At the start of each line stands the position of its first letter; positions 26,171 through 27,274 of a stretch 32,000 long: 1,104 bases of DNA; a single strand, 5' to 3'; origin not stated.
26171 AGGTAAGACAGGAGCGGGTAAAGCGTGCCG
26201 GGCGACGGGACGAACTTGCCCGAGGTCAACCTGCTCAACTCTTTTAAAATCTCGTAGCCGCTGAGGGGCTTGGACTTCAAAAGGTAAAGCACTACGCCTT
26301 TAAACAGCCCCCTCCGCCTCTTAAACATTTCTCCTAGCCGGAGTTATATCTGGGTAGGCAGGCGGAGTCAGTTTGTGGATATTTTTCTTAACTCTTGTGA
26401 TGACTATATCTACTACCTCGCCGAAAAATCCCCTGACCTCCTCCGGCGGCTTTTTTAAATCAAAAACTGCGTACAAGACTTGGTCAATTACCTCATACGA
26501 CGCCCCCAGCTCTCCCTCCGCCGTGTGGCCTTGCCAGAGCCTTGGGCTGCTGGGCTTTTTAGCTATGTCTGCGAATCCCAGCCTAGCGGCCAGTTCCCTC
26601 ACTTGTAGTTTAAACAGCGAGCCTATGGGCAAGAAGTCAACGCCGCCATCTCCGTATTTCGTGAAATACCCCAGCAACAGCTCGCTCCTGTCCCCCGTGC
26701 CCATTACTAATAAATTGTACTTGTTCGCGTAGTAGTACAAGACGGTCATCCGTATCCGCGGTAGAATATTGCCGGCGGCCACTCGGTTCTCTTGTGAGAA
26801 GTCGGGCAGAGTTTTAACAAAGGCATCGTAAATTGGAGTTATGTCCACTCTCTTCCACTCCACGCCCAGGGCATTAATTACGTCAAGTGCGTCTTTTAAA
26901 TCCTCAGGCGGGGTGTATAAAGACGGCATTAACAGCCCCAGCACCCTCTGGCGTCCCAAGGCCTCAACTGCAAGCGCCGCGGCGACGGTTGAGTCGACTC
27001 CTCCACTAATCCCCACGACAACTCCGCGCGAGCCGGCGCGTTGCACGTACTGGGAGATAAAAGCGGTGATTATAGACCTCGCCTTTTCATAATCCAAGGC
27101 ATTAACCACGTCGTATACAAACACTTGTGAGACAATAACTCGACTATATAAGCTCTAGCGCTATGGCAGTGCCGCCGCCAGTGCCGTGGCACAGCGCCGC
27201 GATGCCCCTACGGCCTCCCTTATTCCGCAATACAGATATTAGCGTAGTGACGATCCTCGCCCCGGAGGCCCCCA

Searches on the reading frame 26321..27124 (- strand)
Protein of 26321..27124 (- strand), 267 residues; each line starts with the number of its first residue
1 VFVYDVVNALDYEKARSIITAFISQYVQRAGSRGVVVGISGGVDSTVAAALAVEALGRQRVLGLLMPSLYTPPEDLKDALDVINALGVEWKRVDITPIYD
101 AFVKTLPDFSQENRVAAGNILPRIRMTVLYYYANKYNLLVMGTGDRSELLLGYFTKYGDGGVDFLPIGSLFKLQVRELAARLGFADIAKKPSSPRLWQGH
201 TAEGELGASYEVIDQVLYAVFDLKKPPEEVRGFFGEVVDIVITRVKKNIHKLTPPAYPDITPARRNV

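Call 24: search_protein_families(library=pfam, proteins=[window:26321-27124:-], max_evalue=0.01)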
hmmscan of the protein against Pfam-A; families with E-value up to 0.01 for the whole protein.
window:26321-27124:- (267 aa): 2 families
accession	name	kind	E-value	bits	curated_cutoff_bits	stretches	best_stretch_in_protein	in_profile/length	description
PF02540.23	NAD_synthase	-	8.3e-76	254.8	21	1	19-255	5-242/242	NAD synthase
PF03054.22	tRNA_Me_trans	-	6.9e-09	36.1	20.6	1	35-101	3-78/202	tRNA methyl transferase HUP domain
